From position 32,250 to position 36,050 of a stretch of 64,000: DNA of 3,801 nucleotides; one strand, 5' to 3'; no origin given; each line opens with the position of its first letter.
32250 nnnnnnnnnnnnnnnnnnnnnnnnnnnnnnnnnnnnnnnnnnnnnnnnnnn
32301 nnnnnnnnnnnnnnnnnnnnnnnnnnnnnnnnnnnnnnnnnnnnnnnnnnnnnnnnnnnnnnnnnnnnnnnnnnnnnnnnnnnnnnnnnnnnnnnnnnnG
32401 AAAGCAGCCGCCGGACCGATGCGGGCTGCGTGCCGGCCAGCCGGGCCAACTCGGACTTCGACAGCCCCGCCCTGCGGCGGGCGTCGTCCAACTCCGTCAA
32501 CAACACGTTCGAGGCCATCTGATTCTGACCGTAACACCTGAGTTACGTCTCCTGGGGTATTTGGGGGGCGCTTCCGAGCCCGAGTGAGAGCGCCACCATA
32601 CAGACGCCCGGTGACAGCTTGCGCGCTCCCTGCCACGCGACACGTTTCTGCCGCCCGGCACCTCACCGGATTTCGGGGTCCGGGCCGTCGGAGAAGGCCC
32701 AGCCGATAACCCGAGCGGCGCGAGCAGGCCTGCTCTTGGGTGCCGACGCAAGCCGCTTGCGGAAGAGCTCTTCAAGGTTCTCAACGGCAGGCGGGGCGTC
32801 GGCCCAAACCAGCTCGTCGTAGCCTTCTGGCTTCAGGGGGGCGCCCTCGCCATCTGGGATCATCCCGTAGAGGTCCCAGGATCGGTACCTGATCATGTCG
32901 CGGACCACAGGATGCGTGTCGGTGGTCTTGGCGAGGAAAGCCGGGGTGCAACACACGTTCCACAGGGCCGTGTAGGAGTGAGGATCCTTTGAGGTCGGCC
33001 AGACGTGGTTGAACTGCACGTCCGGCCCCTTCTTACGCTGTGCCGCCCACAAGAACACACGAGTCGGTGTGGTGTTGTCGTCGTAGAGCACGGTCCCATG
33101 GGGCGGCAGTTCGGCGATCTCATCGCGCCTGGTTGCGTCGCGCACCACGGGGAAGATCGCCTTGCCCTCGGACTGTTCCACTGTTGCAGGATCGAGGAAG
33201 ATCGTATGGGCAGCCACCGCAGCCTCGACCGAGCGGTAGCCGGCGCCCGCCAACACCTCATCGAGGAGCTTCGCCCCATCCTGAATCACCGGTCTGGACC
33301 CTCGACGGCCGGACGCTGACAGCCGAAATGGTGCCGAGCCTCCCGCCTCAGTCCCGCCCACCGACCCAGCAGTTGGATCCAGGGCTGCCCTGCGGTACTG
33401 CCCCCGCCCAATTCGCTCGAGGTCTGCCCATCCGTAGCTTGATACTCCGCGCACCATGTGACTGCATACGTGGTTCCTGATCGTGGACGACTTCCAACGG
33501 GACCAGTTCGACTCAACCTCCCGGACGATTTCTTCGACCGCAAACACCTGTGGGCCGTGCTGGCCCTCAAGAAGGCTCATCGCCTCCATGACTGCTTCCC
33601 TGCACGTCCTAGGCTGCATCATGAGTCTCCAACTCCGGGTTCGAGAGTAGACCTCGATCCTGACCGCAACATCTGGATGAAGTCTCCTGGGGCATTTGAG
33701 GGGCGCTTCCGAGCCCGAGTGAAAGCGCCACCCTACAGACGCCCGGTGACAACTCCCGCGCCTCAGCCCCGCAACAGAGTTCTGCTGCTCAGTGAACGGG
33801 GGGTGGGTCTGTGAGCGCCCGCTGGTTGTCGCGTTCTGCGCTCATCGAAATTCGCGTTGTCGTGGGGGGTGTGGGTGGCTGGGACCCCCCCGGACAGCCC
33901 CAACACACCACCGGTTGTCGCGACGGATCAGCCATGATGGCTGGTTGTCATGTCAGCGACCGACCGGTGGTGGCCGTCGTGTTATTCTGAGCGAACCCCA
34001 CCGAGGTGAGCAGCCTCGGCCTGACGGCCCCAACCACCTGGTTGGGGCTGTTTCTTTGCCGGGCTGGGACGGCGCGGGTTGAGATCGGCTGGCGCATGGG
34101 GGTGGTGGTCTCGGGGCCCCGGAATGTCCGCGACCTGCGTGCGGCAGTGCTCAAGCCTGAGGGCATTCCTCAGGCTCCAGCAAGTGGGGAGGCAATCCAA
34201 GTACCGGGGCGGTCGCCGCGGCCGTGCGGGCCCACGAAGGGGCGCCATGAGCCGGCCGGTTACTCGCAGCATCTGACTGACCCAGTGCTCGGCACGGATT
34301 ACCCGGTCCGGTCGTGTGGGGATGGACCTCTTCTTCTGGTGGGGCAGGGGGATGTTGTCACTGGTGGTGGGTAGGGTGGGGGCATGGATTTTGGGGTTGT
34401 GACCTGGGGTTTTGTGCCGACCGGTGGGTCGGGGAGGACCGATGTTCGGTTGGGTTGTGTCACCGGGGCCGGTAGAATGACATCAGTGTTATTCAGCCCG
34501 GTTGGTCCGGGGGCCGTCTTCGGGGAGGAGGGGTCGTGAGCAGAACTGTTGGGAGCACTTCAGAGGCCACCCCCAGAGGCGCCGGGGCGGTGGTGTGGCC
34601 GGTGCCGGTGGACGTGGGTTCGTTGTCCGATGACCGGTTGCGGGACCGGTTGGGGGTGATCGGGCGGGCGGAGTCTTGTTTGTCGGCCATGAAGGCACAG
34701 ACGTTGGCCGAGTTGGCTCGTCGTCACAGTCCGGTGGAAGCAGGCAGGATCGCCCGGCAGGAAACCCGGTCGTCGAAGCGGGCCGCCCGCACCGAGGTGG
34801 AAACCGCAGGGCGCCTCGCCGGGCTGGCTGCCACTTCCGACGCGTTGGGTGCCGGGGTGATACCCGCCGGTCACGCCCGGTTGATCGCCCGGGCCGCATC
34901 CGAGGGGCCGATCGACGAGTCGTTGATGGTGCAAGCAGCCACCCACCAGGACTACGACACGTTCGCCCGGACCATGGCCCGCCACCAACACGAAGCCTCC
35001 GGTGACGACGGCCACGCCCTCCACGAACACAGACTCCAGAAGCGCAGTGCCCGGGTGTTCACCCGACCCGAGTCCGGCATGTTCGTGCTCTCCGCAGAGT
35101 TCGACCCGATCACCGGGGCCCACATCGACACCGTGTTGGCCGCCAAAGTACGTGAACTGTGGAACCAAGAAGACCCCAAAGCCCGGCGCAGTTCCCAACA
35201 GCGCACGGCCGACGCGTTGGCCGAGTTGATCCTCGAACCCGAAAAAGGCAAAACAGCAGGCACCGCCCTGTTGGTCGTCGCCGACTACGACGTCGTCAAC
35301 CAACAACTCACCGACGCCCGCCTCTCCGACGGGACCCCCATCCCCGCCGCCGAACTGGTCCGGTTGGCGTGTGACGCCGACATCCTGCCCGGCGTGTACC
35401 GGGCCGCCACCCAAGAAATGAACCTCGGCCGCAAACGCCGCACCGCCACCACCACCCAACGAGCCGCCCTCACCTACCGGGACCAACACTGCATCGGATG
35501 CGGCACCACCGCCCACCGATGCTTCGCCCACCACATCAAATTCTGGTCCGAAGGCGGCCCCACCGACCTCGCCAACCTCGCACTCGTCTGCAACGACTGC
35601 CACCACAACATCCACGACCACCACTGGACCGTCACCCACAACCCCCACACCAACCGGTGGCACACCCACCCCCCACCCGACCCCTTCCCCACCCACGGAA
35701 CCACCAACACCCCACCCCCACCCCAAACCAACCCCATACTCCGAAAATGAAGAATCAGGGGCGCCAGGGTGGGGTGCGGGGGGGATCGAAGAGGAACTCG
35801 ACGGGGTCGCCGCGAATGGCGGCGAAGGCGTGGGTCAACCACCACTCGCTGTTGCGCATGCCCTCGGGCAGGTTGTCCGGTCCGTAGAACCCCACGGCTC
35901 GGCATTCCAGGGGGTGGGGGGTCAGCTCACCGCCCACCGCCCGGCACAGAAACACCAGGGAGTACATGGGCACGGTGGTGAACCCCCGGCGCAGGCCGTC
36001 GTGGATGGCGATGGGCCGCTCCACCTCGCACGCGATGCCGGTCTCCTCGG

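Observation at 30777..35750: Lower-GC ~5-kb accessory island with no integrase: BglII-fold endonuclease, HTH-fused MT-A70 methyltransferase, an unknown wHTH protein, non-coding DNA and a DUF222-HNH gene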

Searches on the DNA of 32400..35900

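Call 72: search_rna_families(source=window, start=32400, end=35900, threshold=evalue, max_evalue=1)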
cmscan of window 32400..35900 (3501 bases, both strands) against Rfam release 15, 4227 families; matches with E-value up to 1: 0.
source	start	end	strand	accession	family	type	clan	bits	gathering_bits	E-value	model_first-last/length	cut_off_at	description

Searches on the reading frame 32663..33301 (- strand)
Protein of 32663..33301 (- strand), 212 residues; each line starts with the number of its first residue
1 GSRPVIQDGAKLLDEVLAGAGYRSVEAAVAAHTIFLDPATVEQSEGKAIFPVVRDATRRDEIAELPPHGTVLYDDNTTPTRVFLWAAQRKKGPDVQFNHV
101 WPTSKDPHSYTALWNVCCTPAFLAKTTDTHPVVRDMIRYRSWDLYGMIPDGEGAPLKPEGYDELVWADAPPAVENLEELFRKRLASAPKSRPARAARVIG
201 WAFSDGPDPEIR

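Call 59: search_protein_representatives(alignment_id=A3)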
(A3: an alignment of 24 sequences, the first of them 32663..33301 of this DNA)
Query: 24 sequences, 216 profile positions. Proteins with E-value up to 0.001 (for the whole library): 554; up to 1e-10: 294; up to 1e-30: 130. The best 150 are listed.
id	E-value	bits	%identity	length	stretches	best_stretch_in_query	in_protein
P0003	2.5e-105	367.4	-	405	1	2-214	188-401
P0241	2.3e-95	334.9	-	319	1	3-214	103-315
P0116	6.8e-95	333.3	-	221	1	6-213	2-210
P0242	1.2e-94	332.5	-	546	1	3-212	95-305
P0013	6.2e-94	330.2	-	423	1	3-212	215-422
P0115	1.0e-86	306.6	-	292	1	3-213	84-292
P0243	3.0e-84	298.5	-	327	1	5-213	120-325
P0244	2.1e-83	295.8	-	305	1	3-212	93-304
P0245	1.1e-81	290.2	-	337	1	3-213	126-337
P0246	2.0e-81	289.3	-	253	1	8-212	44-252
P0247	2.4e-81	289.0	-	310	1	7-214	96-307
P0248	5.3e-81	287.9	-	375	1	4-213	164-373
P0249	5.6e-81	287.8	-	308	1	3-210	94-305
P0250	9.4e-81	287.1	-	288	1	4-213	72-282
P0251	1.8e-80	286.2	-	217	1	4-213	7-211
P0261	2.7e-66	239.9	-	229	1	6-213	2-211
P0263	8.8e-66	238.1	-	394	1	7-211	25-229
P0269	4.6e-63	229.3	-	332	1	8-214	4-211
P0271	1.1e-62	228.0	-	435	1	3-167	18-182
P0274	3.9e-61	223.0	-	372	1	7-213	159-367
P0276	8.3e-59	215.4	-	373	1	5-213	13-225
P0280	5.1e-57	209.5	-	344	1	7-208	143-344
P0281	5.9e-57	209.3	-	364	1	7-214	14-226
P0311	1.5e-48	181.8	-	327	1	8-213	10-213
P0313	3.2e-48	180.8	-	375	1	7-213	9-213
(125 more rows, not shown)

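Call 60: search_protein_families(library=pfam, proteins=[P0242, P0263, P0269, P0271, P0276, P0281, P0311, P0313, P0274, P0280], max_evalue=0.01)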
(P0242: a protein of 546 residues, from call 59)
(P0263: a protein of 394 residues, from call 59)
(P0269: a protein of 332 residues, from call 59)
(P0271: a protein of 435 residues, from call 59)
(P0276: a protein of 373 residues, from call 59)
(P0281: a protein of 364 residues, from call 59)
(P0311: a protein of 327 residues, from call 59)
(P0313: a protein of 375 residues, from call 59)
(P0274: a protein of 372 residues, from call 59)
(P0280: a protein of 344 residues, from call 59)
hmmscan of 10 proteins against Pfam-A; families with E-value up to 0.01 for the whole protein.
P0242 (546 aa): 2 families
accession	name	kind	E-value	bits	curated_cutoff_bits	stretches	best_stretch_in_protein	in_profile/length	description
PF21790.3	OGG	-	1.9e-47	162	27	1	342-532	3-201/201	Putative 8-oxoguanine DNA glycosylase OGG-like protein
PF24698.1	DUF7662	-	2.7e-11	43.6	26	1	8-67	1-57/72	Domain of unknown function (DUF7662)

P0263 (394 aa): 1 family
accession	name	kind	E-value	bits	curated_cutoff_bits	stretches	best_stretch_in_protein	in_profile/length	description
PF20118.4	DUF6508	-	9.2e-31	106.8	23.6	1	264-388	4-124/129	Family of unknown function (DUF6508)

P0269 (332 aa): 0 families

P0271 (435 aa): 0 families

P0276 (373 aa): 0 families

P0281 (364 aa): 0 families

P0311 (327 aa): 0 families

P0313 (375 aa): 0 families

P0274 (372 aa): 0 families

P0280 (344 aa): 0 families

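Call 101: search_protein_families(library=phrogs, proteins=[P0261], max_evalue=0.01)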
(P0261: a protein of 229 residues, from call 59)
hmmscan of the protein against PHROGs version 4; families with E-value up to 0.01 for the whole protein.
P0261 (229 aa): 0 families

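Call 106: find_encoding_contigs(protein=P0242, flank=6000, max_places=3)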
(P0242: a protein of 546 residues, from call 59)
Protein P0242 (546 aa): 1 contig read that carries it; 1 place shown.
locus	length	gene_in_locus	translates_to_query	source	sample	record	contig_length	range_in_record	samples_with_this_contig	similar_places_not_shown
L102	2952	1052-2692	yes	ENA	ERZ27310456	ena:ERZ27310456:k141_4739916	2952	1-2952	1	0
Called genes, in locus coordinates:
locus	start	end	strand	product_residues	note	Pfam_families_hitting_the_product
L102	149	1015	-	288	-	-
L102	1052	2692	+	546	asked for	PF24698:DUF7662, PF21790:OGG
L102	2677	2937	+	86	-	-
